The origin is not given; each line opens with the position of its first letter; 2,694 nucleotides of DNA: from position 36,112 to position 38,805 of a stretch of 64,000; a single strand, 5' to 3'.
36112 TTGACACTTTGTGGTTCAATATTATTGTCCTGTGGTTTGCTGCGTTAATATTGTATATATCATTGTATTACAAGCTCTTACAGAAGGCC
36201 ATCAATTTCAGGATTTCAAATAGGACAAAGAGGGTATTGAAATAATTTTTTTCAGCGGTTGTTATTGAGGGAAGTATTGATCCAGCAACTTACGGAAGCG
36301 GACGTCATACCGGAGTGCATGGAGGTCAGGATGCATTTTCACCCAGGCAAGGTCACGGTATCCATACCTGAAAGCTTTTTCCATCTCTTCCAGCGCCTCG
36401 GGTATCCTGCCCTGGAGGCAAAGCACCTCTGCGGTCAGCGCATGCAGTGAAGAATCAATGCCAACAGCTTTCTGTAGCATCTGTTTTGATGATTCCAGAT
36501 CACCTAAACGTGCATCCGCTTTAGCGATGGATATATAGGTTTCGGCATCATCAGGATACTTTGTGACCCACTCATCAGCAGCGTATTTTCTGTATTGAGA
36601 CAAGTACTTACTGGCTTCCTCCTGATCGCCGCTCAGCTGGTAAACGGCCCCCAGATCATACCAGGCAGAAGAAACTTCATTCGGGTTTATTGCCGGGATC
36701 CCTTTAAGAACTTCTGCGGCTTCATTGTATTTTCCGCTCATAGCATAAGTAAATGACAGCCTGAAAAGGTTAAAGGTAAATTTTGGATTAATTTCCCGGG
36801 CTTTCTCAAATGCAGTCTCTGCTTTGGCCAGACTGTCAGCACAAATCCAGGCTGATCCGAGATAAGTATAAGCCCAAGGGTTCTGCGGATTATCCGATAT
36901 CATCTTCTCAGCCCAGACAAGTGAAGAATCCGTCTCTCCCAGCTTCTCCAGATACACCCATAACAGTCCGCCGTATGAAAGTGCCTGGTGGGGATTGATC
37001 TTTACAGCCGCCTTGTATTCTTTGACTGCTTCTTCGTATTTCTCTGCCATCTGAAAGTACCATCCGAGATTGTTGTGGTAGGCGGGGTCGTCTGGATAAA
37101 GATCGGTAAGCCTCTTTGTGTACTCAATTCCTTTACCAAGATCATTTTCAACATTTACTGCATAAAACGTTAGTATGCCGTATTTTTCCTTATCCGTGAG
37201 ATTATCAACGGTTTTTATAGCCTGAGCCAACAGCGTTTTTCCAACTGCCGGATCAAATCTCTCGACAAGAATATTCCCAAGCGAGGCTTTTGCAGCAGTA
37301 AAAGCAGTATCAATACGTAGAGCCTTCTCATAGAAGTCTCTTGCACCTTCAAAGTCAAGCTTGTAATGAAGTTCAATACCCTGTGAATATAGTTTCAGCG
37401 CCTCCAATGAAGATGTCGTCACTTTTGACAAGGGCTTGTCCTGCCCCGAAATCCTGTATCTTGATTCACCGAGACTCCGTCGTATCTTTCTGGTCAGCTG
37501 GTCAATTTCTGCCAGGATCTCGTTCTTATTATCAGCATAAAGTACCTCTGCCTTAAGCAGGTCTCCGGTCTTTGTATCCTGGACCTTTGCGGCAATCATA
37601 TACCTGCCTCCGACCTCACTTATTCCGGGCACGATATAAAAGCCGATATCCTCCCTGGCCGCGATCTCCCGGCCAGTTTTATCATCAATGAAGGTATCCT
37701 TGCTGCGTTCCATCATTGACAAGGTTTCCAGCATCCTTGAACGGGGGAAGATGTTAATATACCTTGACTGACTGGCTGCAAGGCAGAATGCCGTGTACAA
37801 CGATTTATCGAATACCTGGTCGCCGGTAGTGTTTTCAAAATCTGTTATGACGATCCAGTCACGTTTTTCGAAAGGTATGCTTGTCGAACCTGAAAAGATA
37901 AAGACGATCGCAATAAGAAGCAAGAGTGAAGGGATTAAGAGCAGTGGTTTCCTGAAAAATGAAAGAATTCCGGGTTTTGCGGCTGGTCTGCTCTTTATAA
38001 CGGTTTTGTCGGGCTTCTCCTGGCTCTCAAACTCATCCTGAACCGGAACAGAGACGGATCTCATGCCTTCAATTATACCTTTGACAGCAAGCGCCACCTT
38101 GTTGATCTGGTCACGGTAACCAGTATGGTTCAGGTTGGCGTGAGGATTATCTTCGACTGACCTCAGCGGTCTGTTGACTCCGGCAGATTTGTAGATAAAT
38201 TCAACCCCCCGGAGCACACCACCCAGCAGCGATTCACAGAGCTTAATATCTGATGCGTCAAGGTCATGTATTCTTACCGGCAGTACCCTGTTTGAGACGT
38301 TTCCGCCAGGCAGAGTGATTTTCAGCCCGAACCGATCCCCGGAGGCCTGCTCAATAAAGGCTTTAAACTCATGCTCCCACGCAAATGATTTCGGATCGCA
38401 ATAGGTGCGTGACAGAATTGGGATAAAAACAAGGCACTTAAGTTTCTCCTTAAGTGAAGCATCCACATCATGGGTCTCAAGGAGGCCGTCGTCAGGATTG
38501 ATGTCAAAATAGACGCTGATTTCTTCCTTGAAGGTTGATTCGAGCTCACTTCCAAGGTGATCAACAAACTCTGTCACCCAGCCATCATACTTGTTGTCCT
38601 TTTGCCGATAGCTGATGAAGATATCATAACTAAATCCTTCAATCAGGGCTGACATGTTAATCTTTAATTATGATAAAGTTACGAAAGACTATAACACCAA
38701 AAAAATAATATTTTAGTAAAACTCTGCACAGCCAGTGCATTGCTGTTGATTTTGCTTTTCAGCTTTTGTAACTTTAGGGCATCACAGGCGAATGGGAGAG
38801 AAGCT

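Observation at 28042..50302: Four paralogs (plus a remnant) of a predicted inside-TIR / outside-TPR membrane protein clustered within 22 kb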

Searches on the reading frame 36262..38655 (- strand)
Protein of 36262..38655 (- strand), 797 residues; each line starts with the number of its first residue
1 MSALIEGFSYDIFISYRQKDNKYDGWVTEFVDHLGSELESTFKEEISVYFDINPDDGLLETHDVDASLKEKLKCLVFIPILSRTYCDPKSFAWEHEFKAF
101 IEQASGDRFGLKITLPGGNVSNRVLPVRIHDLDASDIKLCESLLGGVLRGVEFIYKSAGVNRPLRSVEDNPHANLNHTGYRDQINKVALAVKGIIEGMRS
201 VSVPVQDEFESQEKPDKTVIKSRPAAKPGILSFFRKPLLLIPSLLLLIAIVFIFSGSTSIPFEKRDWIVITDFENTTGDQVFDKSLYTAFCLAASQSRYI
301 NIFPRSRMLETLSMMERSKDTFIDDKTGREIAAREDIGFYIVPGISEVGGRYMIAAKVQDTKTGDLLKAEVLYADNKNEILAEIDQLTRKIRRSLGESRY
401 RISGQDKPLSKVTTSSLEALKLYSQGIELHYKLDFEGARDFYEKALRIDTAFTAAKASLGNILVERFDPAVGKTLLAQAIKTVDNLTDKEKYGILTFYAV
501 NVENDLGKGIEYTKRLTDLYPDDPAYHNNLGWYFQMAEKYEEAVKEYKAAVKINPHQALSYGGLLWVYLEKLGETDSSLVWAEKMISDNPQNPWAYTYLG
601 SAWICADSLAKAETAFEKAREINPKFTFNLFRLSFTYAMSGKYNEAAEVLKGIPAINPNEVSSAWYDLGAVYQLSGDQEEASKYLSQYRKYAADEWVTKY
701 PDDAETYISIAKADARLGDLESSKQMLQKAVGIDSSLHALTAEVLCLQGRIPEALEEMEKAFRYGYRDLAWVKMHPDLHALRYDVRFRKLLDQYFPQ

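Call 7: search_protein_families(library=pfam, proteins=[window:36262-38655:-], max_evalue=0.1)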
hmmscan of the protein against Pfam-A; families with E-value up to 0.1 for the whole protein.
window:36262-38655:- (797 aa): 21 families
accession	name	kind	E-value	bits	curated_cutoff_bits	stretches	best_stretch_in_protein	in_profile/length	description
PF07719.23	TPR_2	-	2.1e-24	84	27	2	525-556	2-33/34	Tetratricopeptide repeat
PF14559.12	TPR_19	-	5.6e-18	65.5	25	3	609-660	7-58/68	Tetratricopeptide repeat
PF13431.12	TPR_17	-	2e-16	59.2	24.4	1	515-544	4-33/34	Tetratricopeptide repeat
PF13424.12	TPR_12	-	1.2e-15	57.8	30.1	2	661-733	2-74/77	Tetratricopeptide repeat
PF00515.34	TPR_1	-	2.7e-15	55.9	27.8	2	526-556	3-33/34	Tetratricopeptide repeat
PF13428.12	TPR_14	-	6.3e-14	51.5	23.5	0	664-697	3-37/44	Tetratricopeptide repeat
PF13414.12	TPR_11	-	1.2e-12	47.7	26.8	1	539-561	9-31/42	TPR repeat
PF13181.12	TPR_8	-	3.9e-12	45.7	25.7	2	704-735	1-32/34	Tetratricopeptide repeat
PF13374.12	TPR_10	-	3.6e-07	30.4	27.5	0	528-553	6-31/42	Tetratricopeptide repeat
PF13432.12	TPR_16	-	6.8e-07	30.1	32.7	1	510-557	17-64/65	Tetratricopeptide repeat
PF13371.12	TPR_9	-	2.7e-06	27.7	35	0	636-688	4-55/73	Tetratricopeptide repeat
PF23914.1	TPR_CcmH_CycH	-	7.7e-06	26.3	42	1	586-688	43-147/158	Cytochrome c-type biogenesis protein H TPR domain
PF20308.4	TPR-S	-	8.6e-06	26.7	27.6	0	698-751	14-60/102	Tetratricopeptide Repeats-Sensor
PF13174.12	TPR_6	-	3.2e-05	24.7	26.3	0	664-691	2-29/33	Tetratricopeptide repeat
PF07721.20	TPR_4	-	0.0015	19.4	27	0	737-759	3-25/26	Tetratricopeptide repeat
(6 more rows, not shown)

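Call 8: search_protein_families(library=padloc, proteins=[window:36262-38655:-], max_evalue=0.1)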
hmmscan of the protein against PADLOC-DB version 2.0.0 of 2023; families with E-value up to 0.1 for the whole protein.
window:36262-38655:- (797 aa): 2 families
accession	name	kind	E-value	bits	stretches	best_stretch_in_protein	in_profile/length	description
PDLC04781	PDC-M71B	-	0.00022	18.1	1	485-556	111-182/515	-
PDLC01171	TPR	-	0.00033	17.8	1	573-756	156-343/504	TPR repeats containing protein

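Call 10: search_protein_families(library=ncbifam, proteins=[window:36262-38655:-], max_evalue=0.1)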
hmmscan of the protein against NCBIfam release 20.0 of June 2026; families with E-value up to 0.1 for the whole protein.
window:36262-38655:- (797 aa): 21 families
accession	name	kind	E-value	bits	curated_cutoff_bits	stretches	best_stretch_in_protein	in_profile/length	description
TIGR04510.1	mod_pep_cyc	subfamily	4.1e-67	227.4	400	1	232-560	207-538/814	putative peptide modification system cyclase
TIGR02917.1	PEP_TPR_lipo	equivalog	1.1e-23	83.2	312.2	3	505-687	378-558/899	XrtA/PEP-CTERM system TPR-repeat protein PrsT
NF040959.1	MamA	equivalog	5.2e-20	71.8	200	2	567-686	79-197/204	magnetosome protein MamA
NF047558.1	TPR_END_plus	domain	3.2e-15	55.8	32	1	744-791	8-55/56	TPR end-of-group domain-containing protein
NF033762.1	social_mot_Tgl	equivalog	2.1e-14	53.5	225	2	635-729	144-229/252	social motility TPR repeat lipoprotein Tgl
TIGR02521.1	type_IV_pilW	equivalog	1.1e-10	41.5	154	2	521-690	62-231/234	type IV pilus biogenesis/stability protein PilW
TIGR02552.1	LcrH_SycD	equivalog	1.3e-07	31.5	104.8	2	617-734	8-116/136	SycD/LcrH family type III secretion system chaperone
TIGR00990.1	3a0801s09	subfamily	7.2e-07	28.2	757.25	1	518-650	325-456/615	mitochondrial import receptor subunit TOM70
NF053779.1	BT3442_fam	equivalog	7.4e-06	25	940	1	599-690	228-319/563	BT3442 family protein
NF033920.0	C39_PA2778_fam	equivalog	1e-05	25.1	150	1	583-651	180-248/255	PA2778 family cysteine peptidase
NF052415.1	T3SS_chap_SctY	equivalog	1.5e-05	25.5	70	0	608-688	21-103/106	type III secretion apparatus assembly chaperone SctY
NF058541.1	SusR_regulator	equivalog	8.3e-05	22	480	1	630-764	85-225/515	SusR family glycan utilization regulator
TIGR00540.1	TPR_hemY_coli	hypoth_equivalog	0.00017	20.5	142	0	576-648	309-380/385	heme biosynthesis-associated TPR protein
NF008391.2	PRK11189.1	equivalog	0.00024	20.7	250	0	583-697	89-202/297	lipoprotein NlpI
NF008757.0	PRK11788.1-5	equivalog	0.00034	19.9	363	1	630-763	110-235/388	lipopolysaccharide assembly protein LapB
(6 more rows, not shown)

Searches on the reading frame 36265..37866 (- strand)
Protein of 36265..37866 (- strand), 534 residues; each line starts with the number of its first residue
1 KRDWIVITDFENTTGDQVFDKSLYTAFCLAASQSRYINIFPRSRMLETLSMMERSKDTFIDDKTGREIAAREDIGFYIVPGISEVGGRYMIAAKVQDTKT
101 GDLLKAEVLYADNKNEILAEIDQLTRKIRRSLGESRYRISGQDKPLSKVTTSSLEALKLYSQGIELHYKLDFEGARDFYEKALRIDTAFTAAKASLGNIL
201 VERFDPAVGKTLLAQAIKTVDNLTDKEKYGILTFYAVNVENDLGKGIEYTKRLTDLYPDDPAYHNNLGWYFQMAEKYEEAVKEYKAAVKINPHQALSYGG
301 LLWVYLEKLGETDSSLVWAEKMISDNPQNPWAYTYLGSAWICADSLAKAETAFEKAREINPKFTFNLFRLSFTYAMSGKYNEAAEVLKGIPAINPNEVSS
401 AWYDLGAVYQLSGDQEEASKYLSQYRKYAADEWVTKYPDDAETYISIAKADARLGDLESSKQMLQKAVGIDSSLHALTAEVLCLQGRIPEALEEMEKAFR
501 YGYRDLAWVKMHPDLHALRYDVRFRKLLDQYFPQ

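Call 95: find_homologous_proteins(query=window:36265-37866:-, max_evalue=1e-10)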
Query window:36265-37866:- (534 aa): 549 proteins with E <= 1e-10 among 8000 candidates; the best 120 are listed.
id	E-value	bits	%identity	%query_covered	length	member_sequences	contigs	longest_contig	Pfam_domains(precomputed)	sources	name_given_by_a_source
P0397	0.0e+0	1092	90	100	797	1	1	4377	PF13431.13,PF13414.13,PF13428.13,PF13374.13,PF14559.13,PF13371.13,PF00515.35,PF13424.13,PF21033.5,PF13432.13,PF13181.13,PF07719.24,PF13174.13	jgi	jgi:tetratricopeptide (TPR) repeat protein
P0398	0.0e+0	1092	90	100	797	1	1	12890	PF13431.13,PF13414.13,PF13428.13,PF13374.13,PF14559.13,PF13371.13,PF00515.35,PF13424.13,PF21033.5,PF13432.13,PF13181.13,PF07719.24,PF13174.13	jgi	jgi:tetratricopeptide (TPR) repeat protein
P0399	0.0e+0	1091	89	100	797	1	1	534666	PF13431.13,PF13414.13,PF13428.13,PF13374.13,PF14559.13,PF13371.13,PF00515.35,PF13424.13,PF21033.5,PF13432.13,PF13181.13,PF07719.24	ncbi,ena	-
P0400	0.0e+0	1084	89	100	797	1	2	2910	PF13431.13,PF13414.13,PF13428.13,PF13374.13,PF14559.13,PF13371.13,PF00515.35,PF13424.13,PF21033.5,PF13432.13,PF13181.13,PF07719.24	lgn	-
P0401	0.0e+0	1034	85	100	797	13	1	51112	PF14559.13,PF13431.13,PF13371.13,PF00515.35,PF13424.13,PF21033.5,PF13432.13,PF13428.13,PF13181.13,PF07719.24,PF13374.13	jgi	jgi:tetratricopeptide (TPR) repeat protein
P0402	0.0e+0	1019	83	100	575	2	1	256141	PF13431.13,PF13414.13,PF13428.13,PF13374.13,PF14559.13,PF13371.13,PF00515.35,PF13424.13,PF21033.5,PF13432.13,PF13181.13,PF07719.24,PF13174.13,PF20308.5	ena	-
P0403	6.6e-290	980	81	100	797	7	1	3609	PF13431.13,PF13414.13,PF13428.13,PF13374.13,PF14559.13,PF13371.13,PF00515.35,PF13424.13,PF21033.5,PF13432.13,PF13181.13,PF07719.24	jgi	jgi:tetratricopeptide (TPR) repeat protein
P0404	9.1e-290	980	81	100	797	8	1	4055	PF13431.13,PF13414.13,PF13428.13,PF13374.13,PF14559.13,PF13371.13,PF00515.35,PF13424.13,PF21033.5,PF13432.13,PF13181.13,PF07719.24,PF13174.13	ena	-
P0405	4.0e-278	941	85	92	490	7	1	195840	PF13431.13,PF13414.13,PF13428.13,PF13374.13,PF14559.13,PF13371.13,PF00515.35,PF13424.13,PF21033.5,PF13432.13,PF13181.13,PF07719.24,PF13174.13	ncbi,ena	-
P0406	2.1e-252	856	69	100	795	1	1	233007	PF13431.13,PF23914.2,PF13414.13,PF13428.13,PF13374.13,PF14559.13,PF13371.13,PF00515.35,PF13424.13,PF13432.13,PF13429.13,PF13181.13,PF07719.24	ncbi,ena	-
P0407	1.4e-251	854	70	100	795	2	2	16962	PF13431.13,PF13414.13,PF13428.13,PF13374.13,PF14559.13,PF13371.13,PF00515.35,PF12895.14,PF13424.13,PF21033.5,PF13432.13,PF13429.13,PF13181.13,PF07719.24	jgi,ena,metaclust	metaclust:\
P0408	7.3e-251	851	69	99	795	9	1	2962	PF13431.13,PF13414.13,PF13428.13,PF13374.13,PF14559.13,PF13371.13,PF00515.35,PF12895.14,PF13424.13,PF13432.13,PF13181.13,PF07719.24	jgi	jgi:tetratricopeptide (TPR) repeat protein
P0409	4.9e-250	849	69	100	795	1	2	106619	PF13431.13,PF23914.2,PF13414.13,PF13428.13,PF13374.13,PF14559.13,PF13371.13,PF00515.35,PF12895.14,PF13424.13,PF13432.13,PF13181.13,PF07719.24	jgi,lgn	jgi:tetratricopeptide (TPR) repeat protein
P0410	9.3e-249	844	68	100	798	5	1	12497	PF14559.13,PF13431.13,PF23914.2,PF13414.13,PF13371.13,PF00515.35,PF13424.13,PF13432.13,PF13428.13,PF13181.13,PF07719.24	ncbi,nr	ncbi:MAG: hypothetical protein MUC78_11450 [Bacteroidales bacterium]|nr:hypothetical protein [Bacter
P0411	1.0e-248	844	68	100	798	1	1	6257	PF13431.13,PF23914.2,PF13414.13,PF13176.13,PF13428.13,PF13374.13,PF14559.13,PF13371.13,PF00515.35,PF13424.13,PF21033.5,PF13432.13,PF13181.13,PF07719.24,PF13174.13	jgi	jgi:tetratricopeptide (TPR) repeat protein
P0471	1.3e-208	712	59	100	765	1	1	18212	PF13431.13,PF23914.2,PF13414.13,PF13176.13,PF13428.13,PF13374.13,PF14559.13,PF00515.35,PF12895.14,PF13424.13,PF21033.5,PF13432.13,PF13181.13,PF07719.24,PF13174.13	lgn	-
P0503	8.1e-204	696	57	100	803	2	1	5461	PF13431.13,PF23914.2,PF13414.13,PF13176.13,PF13428.13,PF13374.13,PF07721.21,PF14559.13,PF13371.13,PF00515.35,PF12895.14,PF13424.13,PF21033.5,PF13432.13,PF13429.13,PF13181.13,PF07719.24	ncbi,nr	ncbi:MAG: tetratricopeptide repeat protein, partial [Bacteroidia bacterium]|nr:tetratricopeptide rep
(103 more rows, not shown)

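Call 97: search_protein_families(library=pfam, proteins=[P0471, P0503], max_evalue=0.01)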
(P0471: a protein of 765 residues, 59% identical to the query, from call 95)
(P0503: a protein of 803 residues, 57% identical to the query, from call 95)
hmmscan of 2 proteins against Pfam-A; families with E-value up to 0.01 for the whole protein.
P0471 (765 aa): 21 families
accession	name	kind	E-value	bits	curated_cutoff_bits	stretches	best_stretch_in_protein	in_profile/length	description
PF07719.23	TPR_2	-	1.3e-27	94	27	1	463-494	1-32/34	Tetratricopeptide repeat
PF13424.12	TPR_12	-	8.5e-26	90.4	30.1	3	618-691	2-75/77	Tetratricopeptide repeat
PF00515.34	TPR_1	-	1.3e-20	72.7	27.8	2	463-495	1-33/34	Tetratricopeptide repeat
PF13181.12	TPR_8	-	1.9e-19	68.5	25.7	1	619-649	1-31/34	Tetratricopeptide repeat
PF14559.12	TPR_19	-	9.2e-17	61.6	25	1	549-597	8-56/68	Tetratricopeptide repeat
PF13374.12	TPR_10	-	9.9e-15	54.4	27.5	1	464-491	3-30/42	Tetratricopeptide repeat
PF13431.12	TPR_17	-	2.9e-13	49.4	24.4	1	456-483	6-33/34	Tetratricopeptide repeat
PF13428.12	TPR_14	-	5e-13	48.8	23.5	0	570-594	5-29/44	Tetratricopeptide repeat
PF23914.1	TPR_CcmH_CycH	-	4e-12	46.7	42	1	528-595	46-116/158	Cytochrome c-type biogenesis protein H TPR domain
PF13176.12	TPR_7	-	1.8e-10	40.4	27.9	1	569-598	2-31/36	Tetratricopeptide repeat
PF13414.12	TPR_11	-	9.1e-10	38.5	26.8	0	477-496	8-27/42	TPR repeat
PF13432.12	TPR_16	-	4.8e-08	33.7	32.7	0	456-489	24-57/65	Tetratricopeptide repeat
PF13174.12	TPR_6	-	9.9e-08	32.6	26.3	0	569-594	3-28/33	Tetratricopeptide repeat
PF12895.13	ANAPC3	-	7.2e-06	26.6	27.2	0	549-592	6-49/82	Anaphase-promoting complex, cyclosome, subunit 3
PF14561.12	TPR_20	-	0.00031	21.4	25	0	451-497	10-56/90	Tetratricopeptide repeat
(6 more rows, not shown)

P0503 (803 aa): 21 families
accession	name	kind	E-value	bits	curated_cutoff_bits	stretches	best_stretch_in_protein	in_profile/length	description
PF07719.23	TPR_2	-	5e-33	110.9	27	3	534-563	3-32/34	Tetratricopeptide repeat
PF00515.34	TPR_1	-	2.2e-29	100.5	27.8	3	603-634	3-34/34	Tetratricopeptide repeat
PF13424.12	TPR_12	-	1.6e-24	86.3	30.1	3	637-693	4-69/77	Tetratricopeptide repeat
PF14559.12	TPR_19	-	3.9e-22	78.8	25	1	615-673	5-62/68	Tetratricopeptide repeat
PF13431.12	TPR_17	-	7.9e-20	69.9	24.4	2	624-656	2-34/34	Tetratricopeptide repeat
PF13181.12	TPR_8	-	1.1e-19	69.3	25.7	2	637-667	3-33/34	Tetratricopeptide repeat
PF13414.12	TPR_11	-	1.4e-16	60.3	26.8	2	544-571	6-33/42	TPR repeat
PF13428.12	TPR_14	-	1.8e-16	59.4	23.5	1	637-673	3-39/44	Tetratricopeptide repeat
PF13432.12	TPR_16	-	1.6e-11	44.9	32.7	1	522-564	21-63/65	Tetratricopeptide repeat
PF13176.12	TPR_7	-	4.2e-11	42.4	27.9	1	638-667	2-31/36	Tetratricopeptide repeat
PF13374.12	TPR_10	-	1.3e-10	41.3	27.5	1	534-561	4-31/42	Tetratricopeptide repeat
PF23914.1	TPR_CcmH_CycH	-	8.9e-10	39.1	42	1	594-697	43-149/158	Cytochrome c-type biogenesis protein H TPR domain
PF12895.13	ANAPC3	-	1.7e-08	35.1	27.2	1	587-660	9-81/82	Anaphase-promoting complex, cyclosome, subunit 3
PF13371.12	TPR_9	-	4e-07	30.4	35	1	511-564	8-61/73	Tetratricopeptide repeat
PF13429.12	TPR_15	-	6.9e-07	29.4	26.2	1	531-657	145-270/280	Tetratricopeptide repeat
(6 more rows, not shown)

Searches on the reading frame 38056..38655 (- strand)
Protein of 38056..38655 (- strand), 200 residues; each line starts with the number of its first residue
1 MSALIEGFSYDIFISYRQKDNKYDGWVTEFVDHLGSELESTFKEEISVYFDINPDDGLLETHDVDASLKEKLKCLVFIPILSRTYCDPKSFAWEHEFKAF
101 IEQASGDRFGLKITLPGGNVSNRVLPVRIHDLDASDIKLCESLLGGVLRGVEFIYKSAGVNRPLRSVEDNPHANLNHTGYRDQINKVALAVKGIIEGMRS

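Call 13: search_protein_families(library=pfam, proteins=[window:38056-38655:-], max_evalue=10)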
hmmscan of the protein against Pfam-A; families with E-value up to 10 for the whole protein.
seq(200 aa): 1 family
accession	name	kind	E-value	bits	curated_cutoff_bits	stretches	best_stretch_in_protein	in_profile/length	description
PF13676.11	TIR_2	-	0.023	15.6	28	1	12-102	1-77/122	TIR domain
